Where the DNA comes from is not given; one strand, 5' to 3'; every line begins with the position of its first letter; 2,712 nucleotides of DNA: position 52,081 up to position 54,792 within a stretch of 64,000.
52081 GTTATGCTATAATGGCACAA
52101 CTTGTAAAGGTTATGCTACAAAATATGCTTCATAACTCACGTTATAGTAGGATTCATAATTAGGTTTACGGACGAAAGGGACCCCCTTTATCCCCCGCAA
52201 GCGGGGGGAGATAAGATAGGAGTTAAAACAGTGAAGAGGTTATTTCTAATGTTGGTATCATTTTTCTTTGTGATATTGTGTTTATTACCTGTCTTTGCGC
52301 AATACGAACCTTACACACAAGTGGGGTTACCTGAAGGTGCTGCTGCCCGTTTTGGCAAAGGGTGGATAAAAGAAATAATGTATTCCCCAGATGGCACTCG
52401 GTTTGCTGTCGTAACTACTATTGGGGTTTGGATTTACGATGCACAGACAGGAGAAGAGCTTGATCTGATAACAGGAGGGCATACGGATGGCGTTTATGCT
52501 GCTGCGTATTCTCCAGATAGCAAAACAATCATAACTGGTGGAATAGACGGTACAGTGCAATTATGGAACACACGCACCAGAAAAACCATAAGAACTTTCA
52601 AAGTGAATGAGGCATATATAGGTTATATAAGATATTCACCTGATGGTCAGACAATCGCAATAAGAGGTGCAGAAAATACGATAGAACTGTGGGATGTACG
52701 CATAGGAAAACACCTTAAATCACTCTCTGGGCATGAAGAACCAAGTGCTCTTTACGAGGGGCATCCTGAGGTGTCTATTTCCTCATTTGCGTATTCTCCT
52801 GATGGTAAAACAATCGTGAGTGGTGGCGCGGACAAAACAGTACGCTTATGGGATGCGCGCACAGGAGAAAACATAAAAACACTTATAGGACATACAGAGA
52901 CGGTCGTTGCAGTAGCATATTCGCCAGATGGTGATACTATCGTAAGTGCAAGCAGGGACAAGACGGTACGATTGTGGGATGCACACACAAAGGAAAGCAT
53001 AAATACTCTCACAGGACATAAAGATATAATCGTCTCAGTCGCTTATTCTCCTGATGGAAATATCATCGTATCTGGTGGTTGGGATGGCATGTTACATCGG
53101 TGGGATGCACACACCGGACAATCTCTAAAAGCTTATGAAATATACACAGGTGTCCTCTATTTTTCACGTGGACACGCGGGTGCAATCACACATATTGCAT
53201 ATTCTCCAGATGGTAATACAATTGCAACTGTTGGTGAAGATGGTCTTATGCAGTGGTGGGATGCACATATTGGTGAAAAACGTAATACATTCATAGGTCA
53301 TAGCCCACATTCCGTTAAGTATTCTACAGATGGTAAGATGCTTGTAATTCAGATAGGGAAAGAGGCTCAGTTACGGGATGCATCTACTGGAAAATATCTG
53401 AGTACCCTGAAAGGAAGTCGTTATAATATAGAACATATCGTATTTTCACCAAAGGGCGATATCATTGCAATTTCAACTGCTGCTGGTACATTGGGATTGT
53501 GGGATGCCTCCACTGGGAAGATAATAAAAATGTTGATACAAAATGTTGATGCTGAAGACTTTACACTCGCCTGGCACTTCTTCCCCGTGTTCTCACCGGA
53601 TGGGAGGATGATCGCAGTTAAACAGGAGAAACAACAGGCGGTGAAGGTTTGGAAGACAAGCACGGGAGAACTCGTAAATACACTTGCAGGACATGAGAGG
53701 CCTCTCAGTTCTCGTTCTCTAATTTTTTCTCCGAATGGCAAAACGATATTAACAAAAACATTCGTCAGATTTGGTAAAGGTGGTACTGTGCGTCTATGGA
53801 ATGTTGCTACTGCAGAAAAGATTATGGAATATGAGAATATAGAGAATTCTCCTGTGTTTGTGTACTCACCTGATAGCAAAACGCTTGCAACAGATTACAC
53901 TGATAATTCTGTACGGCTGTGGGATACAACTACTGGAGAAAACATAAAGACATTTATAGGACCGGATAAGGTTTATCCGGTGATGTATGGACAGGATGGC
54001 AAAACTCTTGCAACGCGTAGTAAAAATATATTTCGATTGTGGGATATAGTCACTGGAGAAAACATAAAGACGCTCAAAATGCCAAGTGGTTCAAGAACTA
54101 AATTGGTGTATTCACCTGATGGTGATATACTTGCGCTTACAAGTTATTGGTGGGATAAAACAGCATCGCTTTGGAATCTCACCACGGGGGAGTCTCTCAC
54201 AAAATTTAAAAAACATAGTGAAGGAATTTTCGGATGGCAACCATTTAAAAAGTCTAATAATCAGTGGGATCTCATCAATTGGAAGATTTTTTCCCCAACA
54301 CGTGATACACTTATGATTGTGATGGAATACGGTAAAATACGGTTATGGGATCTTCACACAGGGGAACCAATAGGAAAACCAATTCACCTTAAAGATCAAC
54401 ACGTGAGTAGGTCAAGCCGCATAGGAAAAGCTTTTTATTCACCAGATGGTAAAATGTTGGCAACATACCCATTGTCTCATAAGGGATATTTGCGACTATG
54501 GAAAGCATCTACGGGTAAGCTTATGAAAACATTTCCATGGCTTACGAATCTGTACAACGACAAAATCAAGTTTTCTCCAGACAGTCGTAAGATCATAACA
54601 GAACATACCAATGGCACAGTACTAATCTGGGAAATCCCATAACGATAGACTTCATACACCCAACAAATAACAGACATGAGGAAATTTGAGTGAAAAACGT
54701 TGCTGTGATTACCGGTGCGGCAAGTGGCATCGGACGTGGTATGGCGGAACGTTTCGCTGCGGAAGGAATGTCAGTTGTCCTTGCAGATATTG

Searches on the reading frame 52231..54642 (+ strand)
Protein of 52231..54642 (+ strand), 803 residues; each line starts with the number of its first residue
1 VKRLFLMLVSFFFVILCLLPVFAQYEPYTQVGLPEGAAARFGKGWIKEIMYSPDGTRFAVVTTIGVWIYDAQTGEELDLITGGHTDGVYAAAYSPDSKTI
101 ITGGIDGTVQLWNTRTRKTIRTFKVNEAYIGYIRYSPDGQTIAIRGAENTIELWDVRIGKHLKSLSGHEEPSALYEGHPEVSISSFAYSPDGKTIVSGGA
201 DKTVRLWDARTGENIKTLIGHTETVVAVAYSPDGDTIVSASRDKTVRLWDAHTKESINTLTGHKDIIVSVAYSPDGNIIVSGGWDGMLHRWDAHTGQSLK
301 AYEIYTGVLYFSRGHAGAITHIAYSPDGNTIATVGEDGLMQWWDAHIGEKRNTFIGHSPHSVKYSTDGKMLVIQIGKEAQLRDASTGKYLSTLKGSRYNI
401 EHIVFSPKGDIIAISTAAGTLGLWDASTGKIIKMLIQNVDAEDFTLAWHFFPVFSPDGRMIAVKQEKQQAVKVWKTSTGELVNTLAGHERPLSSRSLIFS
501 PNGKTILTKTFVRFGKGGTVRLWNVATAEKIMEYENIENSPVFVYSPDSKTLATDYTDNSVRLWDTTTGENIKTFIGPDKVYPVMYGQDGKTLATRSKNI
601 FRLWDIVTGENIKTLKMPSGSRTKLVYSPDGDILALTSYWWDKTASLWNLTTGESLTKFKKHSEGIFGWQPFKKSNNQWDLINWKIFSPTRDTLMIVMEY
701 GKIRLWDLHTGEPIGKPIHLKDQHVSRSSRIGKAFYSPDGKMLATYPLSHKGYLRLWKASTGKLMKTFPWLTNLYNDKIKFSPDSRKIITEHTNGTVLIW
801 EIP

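Call 59: search_protein_families(library=pfam, proteins=[window:52231-54642:+], max_evalue=0.01)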
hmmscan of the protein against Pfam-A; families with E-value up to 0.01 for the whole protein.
window:52231-54642:+ (803 aa): 62 families (the best 25 are shown)
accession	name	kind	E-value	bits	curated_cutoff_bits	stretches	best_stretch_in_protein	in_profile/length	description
PF25174.1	Beta-prop_THOC3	-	1.3e-112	375.6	305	5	182-449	4-263/272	THOC3 beta-propeller domain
PF25173.1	Beta-prop_WDR3_1st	-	5.1e-91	303.8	154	4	181-300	30-149/184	WDR3 first beta-propeller domain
PF25175.1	Beta-prop_WDR5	-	5.8e-81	272.4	250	5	180-301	52-173/296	WDR5 beta-propeller domain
PF00400.38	WD40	-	8.5e-80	260.3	27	5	213-250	2-39/39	WD domain, G-beta repeat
PF24814.1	WD40_Prp19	-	4e-79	266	320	5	183-368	9-189/281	Prp19 WD40 domain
PF24817.1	WD40_WDHD1_1st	-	1.5e-63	215.2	109.9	6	182-260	88-166/291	WDHD1 first WD40 domain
PF24807.1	WD40_CDC20-Fz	-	8e-58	196.5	200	3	180-301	51-172/292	CDC20/Fizzy WD40 domain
PF23414.1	Beta-prop_EML_2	-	1.7e-57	195.3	90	6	182-303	41-163/266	Echinoderm microtubule-associated protein second beta-propeller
PF24805.1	EIF3I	-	1.7e-50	172.5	200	6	218-308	6-96/324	EIF3I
PF25391.1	WD40_Gbeta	-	4.1e-50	171.1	150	3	237-494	70-317/340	G protein beta WD-40 repeat protein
PF25172.1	Beta-prop_WDR3_2nd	-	8.6e-50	170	140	3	66-293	62-288/293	WDR3 second beta-propeller domain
PF25168.1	Beta-prop_WDR36-Utp21_2nd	-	4.8e-49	167.9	84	6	84-243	156-302/335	WDR36/Utp21 second beta-propeller domain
PF12894.13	ANAPC4_WD40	-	1.4e-48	163.5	22.9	3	178-219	36-77/91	Anaphase-promoting complex subunit 4 WD40 domain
PF24796.1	WDR55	-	4e-41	141.4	200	3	178-297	51-170/296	WDR55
PF25171.1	Beta-prop_WDR36-Utp21_1st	-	6.2e-40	137.7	80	5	195-343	123-263/266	WDR36/Utp21 first beta-propeller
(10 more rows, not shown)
